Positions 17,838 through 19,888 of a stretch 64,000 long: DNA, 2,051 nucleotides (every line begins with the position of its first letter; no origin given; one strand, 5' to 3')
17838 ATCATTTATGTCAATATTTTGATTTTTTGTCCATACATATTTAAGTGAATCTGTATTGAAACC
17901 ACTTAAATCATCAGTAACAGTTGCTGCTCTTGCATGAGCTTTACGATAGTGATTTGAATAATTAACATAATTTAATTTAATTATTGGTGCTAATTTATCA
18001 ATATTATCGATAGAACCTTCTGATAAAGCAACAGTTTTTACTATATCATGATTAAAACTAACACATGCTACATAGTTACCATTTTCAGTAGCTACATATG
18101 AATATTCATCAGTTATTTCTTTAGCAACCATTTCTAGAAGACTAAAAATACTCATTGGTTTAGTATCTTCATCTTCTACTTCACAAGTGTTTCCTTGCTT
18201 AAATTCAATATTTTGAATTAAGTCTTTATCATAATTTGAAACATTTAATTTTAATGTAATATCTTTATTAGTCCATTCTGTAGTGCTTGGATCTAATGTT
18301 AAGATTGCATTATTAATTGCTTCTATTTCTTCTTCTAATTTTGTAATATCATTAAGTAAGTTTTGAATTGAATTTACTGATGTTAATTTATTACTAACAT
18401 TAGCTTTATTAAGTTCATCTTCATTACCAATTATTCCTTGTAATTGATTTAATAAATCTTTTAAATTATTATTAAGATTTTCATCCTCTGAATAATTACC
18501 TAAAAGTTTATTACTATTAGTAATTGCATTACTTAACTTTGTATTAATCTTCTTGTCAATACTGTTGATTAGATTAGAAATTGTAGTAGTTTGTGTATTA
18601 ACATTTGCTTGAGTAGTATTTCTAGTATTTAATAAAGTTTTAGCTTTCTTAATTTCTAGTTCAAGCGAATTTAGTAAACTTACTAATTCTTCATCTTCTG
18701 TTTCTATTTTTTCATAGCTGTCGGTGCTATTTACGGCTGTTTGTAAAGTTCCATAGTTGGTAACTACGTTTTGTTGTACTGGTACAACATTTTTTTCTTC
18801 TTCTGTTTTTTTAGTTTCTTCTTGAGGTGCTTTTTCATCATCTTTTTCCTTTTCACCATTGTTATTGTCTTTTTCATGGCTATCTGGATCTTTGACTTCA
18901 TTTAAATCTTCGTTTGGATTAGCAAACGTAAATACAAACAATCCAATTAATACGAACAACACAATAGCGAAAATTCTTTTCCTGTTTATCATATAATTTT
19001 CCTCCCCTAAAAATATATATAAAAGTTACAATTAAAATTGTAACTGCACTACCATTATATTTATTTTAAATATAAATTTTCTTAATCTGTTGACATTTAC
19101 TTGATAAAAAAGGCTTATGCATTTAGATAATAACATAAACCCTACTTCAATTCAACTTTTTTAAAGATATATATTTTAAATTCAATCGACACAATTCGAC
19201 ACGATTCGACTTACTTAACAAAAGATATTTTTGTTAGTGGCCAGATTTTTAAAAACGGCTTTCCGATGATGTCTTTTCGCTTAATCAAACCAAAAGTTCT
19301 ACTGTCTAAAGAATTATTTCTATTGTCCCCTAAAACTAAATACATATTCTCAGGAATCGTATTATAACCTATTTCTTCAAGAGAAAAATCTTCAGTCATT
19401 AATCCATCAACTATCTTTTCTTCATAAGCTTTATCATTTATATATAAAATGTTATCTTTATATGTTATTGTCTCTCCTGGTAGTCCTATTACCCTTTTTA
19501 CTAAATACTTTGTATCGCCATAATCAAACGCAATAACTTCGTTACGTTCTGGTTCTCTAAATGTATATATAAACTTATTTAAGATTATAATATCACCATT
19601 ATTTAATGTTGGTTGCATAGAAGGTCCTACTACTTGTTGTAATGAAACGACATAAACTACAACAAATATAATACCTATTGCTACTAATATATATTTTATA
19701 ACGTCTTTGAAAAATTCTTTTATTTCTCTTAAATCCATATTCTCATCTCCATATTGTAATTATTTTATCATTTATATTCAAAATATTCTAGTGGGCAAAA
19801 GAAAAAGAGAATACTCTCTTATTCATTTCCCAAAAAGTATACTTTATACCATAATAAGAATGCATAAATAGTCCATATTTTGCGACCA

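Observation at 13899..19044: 1697-aa cadherin-like repeat surface protein with a very recent internal 590-bp tandem duplication and a perfect palindromic operator in its leader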

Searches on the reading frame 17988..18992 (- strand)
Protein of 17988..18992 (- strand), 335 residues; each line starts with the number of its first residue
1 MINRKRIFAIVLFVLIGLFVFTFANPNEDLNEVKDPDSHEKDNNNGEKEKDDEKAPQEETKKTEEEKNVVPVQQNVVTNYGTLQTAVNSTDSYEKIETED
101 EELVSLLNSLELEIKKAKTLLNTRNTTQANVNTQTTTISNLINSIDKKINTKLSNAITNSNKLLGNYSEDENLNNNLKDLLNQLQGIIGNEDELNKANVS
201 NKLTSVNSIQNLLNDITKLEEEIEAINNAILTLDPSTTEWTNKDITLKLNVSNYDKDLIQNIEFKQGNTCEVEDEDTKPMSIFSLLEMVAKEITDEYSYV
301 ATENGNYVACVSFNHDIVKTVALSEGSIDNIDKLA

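Call 65: predict_structure(alignment_id=A5)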
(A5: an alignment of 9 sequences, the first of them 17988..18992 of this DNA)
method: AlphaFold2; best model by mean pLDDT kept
length: 335 residues; sequences in the alignment: 9
mean_pLDDT: 40.1   pTM: 0.27
mean pLDDT of the five models: 40.1, 39.2, 38.7, 37.8, 36.9
residues with pLDDT >= 90: 0; 70-90: 10; 50-70: 76; < 50: 249
segments of 3 or more residues with pLDDT < 50: 24-97, 156-174, 176-178, 183-207, 218-335
pLDDT, mean of each block of 10 residues (from residue 1): 64 73 45 36 29 33 31 24 25 40 65 63 57 64 59 48 38 48 45 42 46 48 36 31 27 27 26 29 24 27 28 26 23 26
secondary structure, 60 per line:
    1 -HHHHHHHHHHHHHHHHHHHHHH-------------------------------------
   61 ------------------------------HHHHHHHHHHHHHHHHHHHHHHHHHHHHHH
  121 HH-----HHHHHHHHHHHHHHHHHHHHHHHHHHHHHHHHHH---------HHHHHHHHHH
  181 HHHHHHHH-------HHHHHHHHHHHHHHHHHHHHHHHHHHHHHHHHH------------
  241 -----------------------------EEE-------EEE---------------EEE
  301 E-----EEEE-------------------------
elements in order: H2-23 H91-122 H128-161 H171-188 H196-228 E270-272 E280-282 E298-301 E307-310
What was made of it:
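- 18723..18920 (-): Acidic, lysine- and asparagine-rich segment predicted disordered, aa 25-90. AlphaFold gives no secondary structure and pLDDT below 50 (call 65).
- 18309..18722 (-): Helical region, aa 91-228 (four predicted helices); coiled coil not shown. Helices at aa 91-122, 128-161, 171-188 and 196-228 in a low-confidence model (call 65).
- Checked: A helical region spans about aa 91-228 (call 65; low confidence, secondary structure only).
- A disordered linker followed by helices is what a wall-spanning stalk would look like (call 65).
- Tried and rejected: I used it for secondary structure only and ran no fold search on it (call 65).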

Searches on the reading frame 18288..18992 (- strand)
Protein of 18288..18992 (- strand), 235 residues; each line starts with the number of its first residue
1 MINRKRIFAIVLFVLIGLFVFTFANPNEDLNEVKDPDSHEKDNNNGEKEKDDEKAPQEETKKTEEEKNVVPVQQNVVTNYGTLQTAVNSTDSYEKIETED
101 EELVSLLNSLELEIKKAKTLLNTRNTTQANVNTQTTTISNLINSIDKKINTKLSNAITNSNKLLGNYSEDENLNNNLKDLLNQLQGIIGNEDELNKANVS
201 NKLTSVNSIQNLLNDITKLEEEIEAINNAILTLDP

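Call 34: search_protein_families(library=pfam, max_evalue=1, proteins=[window:18288-18992:-])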
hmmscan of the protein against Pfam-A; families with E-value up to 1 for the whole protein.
seq(235 aa): 9 families
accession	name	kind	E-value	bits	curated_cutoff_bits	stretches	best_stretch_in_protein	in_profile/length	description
PF07554.19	FIVAR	-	0.005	17.9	29.2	2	151-214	3-71/71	FIVAR domain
PF14851.11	FAM176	-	0.019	15.2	31.5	1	18-97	40-118/152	FAM176 family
PF12869.13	tRNA_anti-like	-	0.028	14.4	23.5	0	3-208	3-99/146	tRNA_anti-like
PF10178.14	PAC3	-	0.043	14.5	21.2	1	133-184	4-54/87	Proteasome assembly chaperone 3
PF25368.1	PUB10_N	-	0.074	14.1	32.6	1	95-155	36-97/124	PUB10-like, N-terminal domain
PF06248.19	Zw10_N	-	0.16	13.1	26.3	0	72-187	12-89/93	Centromere/kinetochore Zw10 N-terminal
PF06237.18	SLC52_ribofla_tr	-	0.33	10.3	27.9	1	6-74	193-261/429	Solute carrier family 52, riboflavin transporter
PF25655.1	Phi6_P8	-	0.73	10.4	27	0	179-230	56-107/143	Phi6 bacteriophage P8 capsid protein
PF22251.1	PFF1_TM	-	0.89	9.4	32.3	1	8-109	105-210/300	Vacuolar membrane protease, transmembrane domain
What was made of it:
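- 18309..18722 (-): Weak FIVAR hit at E 0.005, below the cut-off (call 34).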

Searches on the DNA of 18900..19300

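Call 22: search_rna_families(source=window, start=18900, end=19300, threshold=evalue, max_evalue=10, show_alignments=2)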
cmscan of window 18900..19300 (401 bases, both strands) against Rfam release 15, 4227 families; matches with E-value up to 10: 0.
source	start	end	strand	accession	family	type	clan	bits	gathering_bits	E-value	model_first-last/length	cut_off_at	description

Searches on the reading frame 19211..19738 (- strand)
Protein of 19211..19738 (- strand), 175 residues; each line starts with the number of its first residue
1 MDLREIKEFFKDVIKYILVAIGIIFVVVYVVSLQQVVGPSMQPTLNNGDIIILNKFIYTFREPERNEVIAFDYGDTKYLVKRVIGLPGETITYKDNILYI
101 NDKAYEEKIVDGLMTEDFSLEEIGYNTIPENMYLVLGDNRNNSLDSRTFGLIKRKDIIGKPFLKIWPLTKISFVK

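Call 34: search_protein_families(library=pfam, max_evalue=1, proteins=[window:19211-19738:-])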
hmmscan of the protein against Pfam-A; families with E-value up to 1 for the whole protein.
window:19211-19738:- (175 aa): 3 families
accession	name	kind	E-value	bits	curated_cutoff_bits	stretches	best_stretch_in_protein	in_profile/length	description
PF10502.14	Peptidase_S26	-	6.8e-44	150.2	22.9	1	12-166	3-168/168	Signal peptidase, peptidase S26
PF00717.28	Peptidase_S24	-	3.2e-05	24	23.3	1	35-91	39-89/116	Peptidase S24-like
PF13058.12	DUF3920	-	0.18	12.5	27.3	1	60-111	57-108/126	Protein of unknown function (DUF3920)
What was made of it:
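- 19211..19738 (-): Upstream neighbour: signal peptidase I (175 aa) with the catalytic Ser (GPSM) and Lys (KRVIG) motifs intact. Peptidase_S26, 150 bits (call 34).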

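Call 60: search_protein_families(library=ncbifam, max_evalue=0.1, proteins=[window:19211-19738:-])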
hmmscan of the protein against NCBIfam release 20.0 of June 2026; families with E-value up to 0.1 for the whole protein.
window:19211-19738:- (175 aa): 8 families
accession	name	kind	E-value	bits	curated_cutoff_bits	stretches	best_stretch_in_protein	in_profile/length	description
TIGR02227.1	sigpep_I_bact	equivalog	3.6e-46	157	47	1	14-168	2-161/162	signal peptidase I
NF008114.0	PRK10861.1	equivalog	5.7e-16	58.7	277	2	123-161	259-297/324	signal peptidase I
TIGR02771.1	TraF_Ti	equivalog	5.1e-13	48.9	100.25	1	48-159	50-163/171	conjugative transfer signal peptidase TraF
TIGR02754.1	sod_Ni_protease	equivalog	1.6e-11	44.5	63.25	2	129-160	56-87/90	nickel-type superoxide dismutase maturation protease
TIGR02228.1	sigpep_I_arch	equivalog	2.7e-07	30.6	51.85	1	11-86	4-85/158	signal peptidase I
NF010459.0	PRK13884.1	subfamily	5.1e-07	29.3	156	1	71-158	80-169/178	conjugal transfer peptidase TraF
NF010412.0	PRK13838.1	subfamily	0.001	18.5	186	1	76-159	86-167/177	conjugal transfer pilin processing protease TraF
NF046067.1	SigPepSipWBacil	equivalog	0.0015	18.1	190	1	31-93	38-101/189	signal peptidase I SipW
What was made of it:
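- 19211..19738 (-): TIGR02227, 157 bits (call 60).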
